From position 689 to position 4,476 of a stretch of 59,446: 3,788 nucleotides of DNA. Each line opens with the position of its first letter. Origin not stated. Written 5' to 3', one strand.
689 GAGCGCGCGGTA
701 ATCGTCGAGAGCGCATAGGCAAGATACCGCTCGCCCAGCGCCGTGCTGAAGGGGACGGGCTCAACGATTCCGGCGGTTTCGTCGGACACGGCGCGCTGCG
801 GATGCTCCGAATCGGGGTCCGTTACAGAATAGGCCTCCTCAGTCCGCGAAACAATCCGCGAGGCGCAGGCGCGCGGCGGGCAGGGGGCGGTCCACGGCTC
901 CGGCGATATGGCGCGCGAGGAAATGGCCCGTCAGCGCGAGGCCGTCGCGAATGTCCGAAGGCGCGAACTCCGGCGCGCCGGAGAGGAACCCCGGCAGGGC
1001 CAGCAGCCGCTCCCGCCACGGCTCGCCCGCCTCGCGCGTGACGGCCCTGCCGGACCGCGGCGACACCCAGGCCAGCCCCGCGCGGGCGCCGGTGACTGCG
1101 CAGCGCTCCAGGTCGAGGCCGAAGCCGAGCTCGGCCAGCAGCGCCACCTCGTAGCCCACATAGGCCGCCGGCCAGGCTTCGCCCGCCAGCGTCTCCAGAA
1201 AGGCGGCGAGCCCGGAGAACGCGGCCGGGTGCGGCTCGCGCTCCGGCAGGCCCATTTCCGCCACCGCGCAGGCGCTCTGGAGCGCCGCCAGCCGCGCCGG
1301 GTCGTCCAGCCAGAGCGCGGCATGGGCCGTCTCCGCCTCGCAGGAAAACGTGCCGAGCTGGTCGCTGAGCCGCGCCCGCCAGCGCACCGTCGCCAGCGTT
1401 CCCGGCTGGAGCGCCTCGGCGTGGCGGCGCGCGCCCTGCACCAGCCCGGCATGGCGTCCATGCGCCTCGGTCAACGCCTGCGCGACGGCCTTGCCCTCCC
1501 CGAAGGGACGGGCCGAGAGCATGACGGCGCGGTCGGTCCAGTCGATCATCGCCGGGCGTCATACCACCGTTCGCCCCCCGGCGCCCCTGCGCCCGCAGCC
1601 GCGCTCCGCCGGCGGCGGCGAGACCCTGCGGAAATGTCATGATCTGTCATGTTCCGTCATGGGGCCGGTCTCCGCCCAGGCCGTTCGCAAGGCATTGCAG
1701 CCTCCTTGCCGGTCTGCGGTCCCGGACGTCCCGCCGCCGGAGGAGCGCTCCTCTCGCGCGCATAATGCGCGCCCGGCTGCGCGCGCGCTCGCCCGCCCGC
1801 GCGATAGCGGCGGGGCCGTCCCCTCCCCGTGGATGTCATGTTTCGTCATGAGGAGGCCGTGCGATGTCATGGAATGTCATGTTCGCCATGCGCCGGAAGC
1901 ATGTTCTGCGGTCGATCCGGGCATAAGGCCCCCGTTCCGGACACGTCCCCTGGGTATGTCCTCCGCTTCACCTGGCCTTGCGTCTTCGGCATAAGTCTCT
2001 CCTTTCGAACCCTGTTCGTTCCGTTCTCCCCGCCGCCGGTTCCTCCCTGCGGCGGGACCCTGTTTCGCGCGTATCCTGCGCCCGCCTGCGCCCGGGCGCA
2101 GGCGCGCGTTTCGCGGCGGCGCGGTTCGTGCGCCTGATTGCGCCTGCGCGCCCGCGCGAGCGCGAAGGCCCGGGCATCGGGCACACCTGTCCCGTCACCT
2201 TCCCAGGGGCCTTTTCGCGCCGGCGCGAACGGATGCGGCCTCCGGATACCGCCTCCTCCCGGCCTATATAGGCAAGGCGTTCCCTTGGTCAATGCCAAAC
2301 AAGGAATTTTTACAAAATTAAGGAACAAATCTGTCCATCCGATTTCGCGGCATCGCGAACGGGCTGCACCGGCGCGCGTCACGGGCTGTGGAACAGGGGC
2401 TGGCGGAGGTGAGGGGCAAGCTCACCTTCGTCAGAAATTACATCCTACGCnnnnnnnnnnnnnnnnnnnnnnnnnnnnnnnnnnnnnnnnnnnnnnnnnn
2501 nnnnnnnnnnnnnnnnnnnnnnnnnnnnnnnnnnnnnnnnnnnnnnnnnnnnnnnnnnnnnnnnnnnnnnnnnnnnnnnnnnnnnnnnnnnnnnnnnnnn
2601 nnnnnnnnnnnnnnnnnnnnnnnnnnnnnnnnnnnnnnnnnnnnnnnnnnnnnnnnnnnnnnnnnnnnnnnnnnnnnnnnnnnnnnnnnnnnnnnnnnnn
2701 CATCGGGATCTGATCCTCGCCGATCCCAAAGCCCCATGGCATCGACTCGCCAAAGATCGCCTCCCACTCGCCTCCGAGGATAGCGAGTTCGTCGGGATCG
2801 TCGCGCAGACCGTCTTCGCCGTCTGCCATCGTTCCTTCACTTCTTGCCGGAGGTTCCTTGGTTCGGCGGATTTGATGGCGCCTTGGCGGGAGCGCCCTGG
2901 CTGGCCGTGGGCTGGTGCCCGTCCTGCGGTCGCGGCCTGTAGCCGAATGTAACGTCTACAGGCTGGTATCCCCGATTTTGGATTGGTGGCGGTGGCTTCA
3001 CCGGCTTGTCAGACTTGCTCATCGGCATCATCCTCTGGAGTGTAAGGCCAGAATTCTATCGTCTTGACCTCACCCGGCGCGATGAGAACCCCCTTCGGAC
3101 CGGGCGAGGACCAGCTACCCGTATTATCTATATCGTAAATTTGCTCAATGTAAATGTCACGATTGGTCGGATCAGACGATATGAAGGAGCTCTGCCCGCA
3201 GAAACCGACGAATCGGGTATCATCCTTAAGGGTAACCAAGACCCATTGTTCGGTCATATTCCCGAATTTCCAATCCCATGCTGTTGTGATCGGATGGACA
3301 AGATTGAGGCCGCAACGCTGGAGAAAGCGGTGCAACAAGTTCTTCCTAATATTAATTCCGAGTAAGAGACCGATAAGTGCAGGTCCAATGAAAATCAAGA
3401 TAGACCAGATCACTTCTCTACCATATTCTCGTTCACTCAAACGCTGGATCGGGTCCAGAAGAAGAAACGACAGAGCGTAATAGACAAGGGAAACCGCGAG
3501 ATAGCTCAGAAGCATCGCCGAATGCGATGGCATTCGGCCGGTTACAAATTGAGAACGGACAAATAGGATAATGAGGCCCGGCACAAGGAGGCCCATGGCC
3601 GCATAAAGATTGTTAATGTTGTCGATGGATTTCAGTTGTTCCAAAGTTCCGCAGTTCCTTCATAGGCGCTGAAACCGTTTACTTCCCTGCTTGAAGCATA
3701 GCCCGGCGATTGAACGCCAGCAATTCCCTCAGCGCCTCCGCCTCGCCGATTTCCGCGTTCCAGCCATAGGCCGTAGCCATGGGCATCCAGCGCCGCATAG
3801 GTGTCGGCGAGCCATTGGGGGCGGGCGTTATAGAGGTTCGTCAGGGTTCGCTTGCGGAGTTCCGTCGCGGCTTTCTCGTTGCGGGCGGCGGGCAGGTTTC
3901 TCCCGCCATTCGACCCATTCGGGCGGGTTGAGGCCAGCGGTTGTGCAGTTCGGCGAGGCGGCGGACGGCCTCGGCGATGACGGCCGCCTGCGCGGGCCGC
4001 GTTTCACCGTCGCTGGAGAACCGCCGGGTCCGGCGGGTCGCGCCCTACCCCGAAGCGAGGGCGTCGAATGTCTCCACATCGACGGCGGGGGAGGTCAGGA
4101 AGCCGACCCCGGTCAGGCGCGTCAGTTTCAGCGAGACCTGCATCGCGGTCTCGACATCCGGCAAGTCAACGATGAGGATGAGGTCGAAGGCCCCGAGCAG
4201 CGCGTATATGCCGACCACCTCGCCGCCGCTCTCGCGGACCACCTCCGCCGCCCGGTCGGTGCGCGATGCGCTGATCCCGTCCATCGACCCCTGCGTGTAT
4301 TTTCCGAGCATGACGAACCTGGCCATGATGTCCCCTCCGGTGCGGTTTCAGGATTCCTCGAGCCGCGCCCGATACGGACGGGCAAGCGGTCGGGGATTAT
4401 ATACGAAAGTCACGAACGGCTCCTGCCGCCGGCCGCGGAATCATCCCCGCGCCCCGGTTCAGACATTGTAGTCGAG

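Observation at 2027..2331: Duplicated ~300-bp structured non-coding element with its own strong promoter (candidate novel sRNA or shared long leader), copy A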

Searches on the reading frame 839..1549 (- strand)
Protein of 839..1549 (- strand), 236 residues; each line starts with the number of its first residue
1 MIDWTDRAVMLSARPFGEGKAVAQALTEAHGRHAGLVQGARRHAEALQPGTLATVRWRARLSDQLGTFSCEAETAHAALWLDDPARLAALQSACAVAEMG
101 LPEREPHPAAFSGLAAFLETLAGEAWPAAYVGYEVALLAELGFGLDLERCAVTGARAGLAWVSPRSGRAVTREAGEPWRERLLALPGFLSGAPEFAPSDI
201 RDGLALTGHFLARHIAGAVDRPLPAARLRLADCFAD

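Call 24: find_related_loci(query=window:839-1549:-, collection=genome_contigs, flank=4000)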
Query window:839-1549:- (236 aa) in genome_contigs; peptide patterns used: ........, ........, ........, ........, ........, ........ (x = any residue, [..] = any of these).
280 stretches matched a pattern; 38 encode a relative of the query (tblastn E <= 1e-3); 38 distinct loci.
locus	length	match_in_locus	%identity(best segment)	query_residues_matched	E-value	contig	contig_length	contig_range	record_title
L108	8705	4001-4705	95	1-235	3e-143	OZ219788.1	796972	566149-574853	MAG: Alphaproteobacteria bacterium isolate 0756efc7-7660-4069-b8ca-5b69e2da9688 genome assembly, chromosome: 4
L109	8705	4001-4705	94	1-235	1e-141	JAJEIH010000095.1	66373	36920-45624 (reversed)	MAG: Alphaproteobacteria bacterium isolate p16x65bins.40 k141_277556, whole genome shotgun sequence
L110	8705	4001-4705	92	1-235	4e-140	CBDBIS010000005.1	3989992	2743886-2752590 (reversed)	MAG: Alphaproteobacteria bacterium isolate 1c27fcd0-475b-40ea-bcc6-78b425081152 genome assembly, contig: contig_5, whole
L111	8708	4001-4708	92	1-236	4e-138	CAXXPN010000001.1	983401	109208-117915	MAG: Alphaproteobacteria bacterium isolate 777528ef-fd8a-40bb-88bf-29da65da1541 genome assembly, contig: contig_1, whole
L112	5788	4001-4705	91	1-235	1e-137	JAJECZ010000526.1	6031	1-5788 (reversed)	MAG: Alphaproteobacteria bacterium isolate jk18xAbins.48 k141_18960, whole genome shotgun sequence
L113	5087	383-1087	92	1-235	9e-138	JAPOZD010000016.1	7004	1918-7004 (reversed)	MAG: Alphaproteobacteria bacterium isolate COS4_bin_55 NODE_7083_length_7004_cov_6.6801, whole genome shotgun sequence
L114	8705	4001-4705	90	1-235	1e-135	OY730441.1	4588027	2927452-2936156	MAG: Alphaproteobacteria bacterium isolate 2bca5935-da77-4c02-97f9-8bc961abb569 genome assembly, chromosome: 1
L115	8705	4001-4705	89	1-235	1e-134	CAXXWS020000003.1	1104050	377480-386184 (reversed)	MAG: Alphaproteobacteria bacterium isolate 6cdd39bc-b7d8-419f-bd13-d60c8cdfee59 genome assembly, contig: contig_3, whole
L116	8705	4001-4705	92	1-235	8e-133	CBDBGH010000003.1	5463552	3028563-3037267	MAG: Alphaproteobacteria bacterium isolate b99f4e08-eaad-4535-8bab-8af14a35acd4 genome assembly, contig: contig_2, whole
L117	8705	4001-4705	89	1-235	4e-128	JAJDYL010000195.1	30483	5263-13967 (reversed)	MAG: Alphaproteobacteria bacterium isolate jk18x34bins.26 k141_80668, whole genome shotgun sequence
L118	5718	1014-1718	83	1-235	2e-127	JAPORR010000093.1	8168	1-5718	MAG: Alphaproteobacteria bacterium isolate CAR1_bin_3 NODE_2769_length_8168_cov_27.0674, whole genome shotgun sequence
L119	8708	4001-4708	87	1-236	2e-132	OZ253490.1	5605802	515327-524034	MAG: Alphaproteobacteria bacterium isolate 903b7664-a1a7-4c44-9fb1-b1fc7b96e1ef genome assembly, chromosome: 1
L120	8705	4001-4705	86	1-235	2e-123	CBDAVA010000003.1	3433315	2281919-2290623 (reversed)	MAG: Alphaproteobacteria bacterium isolate 3ed36f7e-b900-4645-ac4c-5e4300aaab8a genome assembly, contig: contig_3, whole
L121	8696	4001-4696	79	1-232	3e-114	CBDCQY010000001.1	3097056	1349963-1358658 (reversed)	MAG: Alphaproteobacteria bacterium isolate cd2235a2-62e1-4177-9456-ff53b2284e8b genome assembly, contig: contig_1, whole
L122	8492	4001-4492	74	1-202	8e-86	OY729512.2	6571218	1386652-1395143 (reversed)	MAG: Thalassobaculaceae bacterium isolate a8bd7160-0c7c-4351-a665-cbf86186f35e genome assembly, chromosome: 1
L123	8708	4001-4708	59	1-235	2e-78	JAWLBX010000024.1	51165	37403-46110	MAG: Alphaproteobacteria bacterium isolate 15dZY3.bin.14 NODE_992_length_51165_cov_6.161321, whole genome shotgun sequen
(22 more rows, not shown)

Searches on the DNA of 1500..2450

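Call 30: search_rna_families(source=window, start=1500, end=2450, threshold=evalue, max_evalue=10)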
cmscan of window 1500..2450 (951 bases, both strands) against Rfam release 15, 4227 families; matches with E-value up to 10: 5.
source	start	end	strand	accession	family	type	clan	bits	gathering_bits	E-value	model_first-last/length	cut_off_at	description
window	1812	1853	-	RF01068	Guanidine-II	Cis-reg; riboswitch;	-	16.4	32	1.2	1-48/48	no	Guanidine-II riboswitch aptamer (mini-ykkC)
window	1760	1865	-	RF02868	ncS037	Gene; sRNA;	-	15.3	112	7.7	1-152/152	no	Burkholderia sRNA 37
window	2033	2055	+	RF02837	anti-hemB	Gene; sRNA;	-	12.6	49.5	6.1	3-25/81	no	Burkholderia RNA 7 (anti-hemB)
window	2083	2108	-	RF00261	IRES_L-myc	Cis-reg; IRES;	-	12.5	60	8.6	121-146/221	no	L-myc internal ribosome entry site (IRES)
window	2071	2111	+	RF02791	CcsR1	Gene; sRNA;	-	11.9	65.3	8.3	1-83/83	no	Conserved CCUCCUCCC motif stress-induced RNA 1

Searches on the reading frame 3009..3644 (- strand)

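Call 54: search_protein_families(library=pfam, proteins=[window:3009-3644:-], max_evalue=0.01)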
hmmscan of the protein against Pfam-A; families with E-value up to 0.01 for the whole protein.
window:3009-3644:- (211 aa): 1 family
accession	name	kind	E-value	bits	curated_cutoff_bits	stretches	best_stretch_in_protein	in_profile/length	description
PF19865.4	DUF6338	-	4.1e-34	118.4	26.5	1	12-201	7-202/205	Family of unknown function (DUF6338)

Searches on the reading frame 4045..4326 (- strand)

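Call 54: search_protein_families(library=pfam, proteins=[window:4045-4326:-], max_evalue=0.01)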
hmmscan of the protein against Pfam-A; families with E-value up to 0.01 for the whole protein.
window:4045-4326:- (93 aa): 2 families
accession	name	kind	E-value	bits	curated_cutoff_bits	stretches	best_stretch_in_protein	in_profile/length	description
PF08734.17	GYD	-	1.2e-15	57.8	31.4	1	4-90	1-90/91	GYD domain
PF01037.27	AsnC_trans_reg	-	0.00036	20.8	25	1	36-75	23-63/73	Lrp/AsnC ligand binding domain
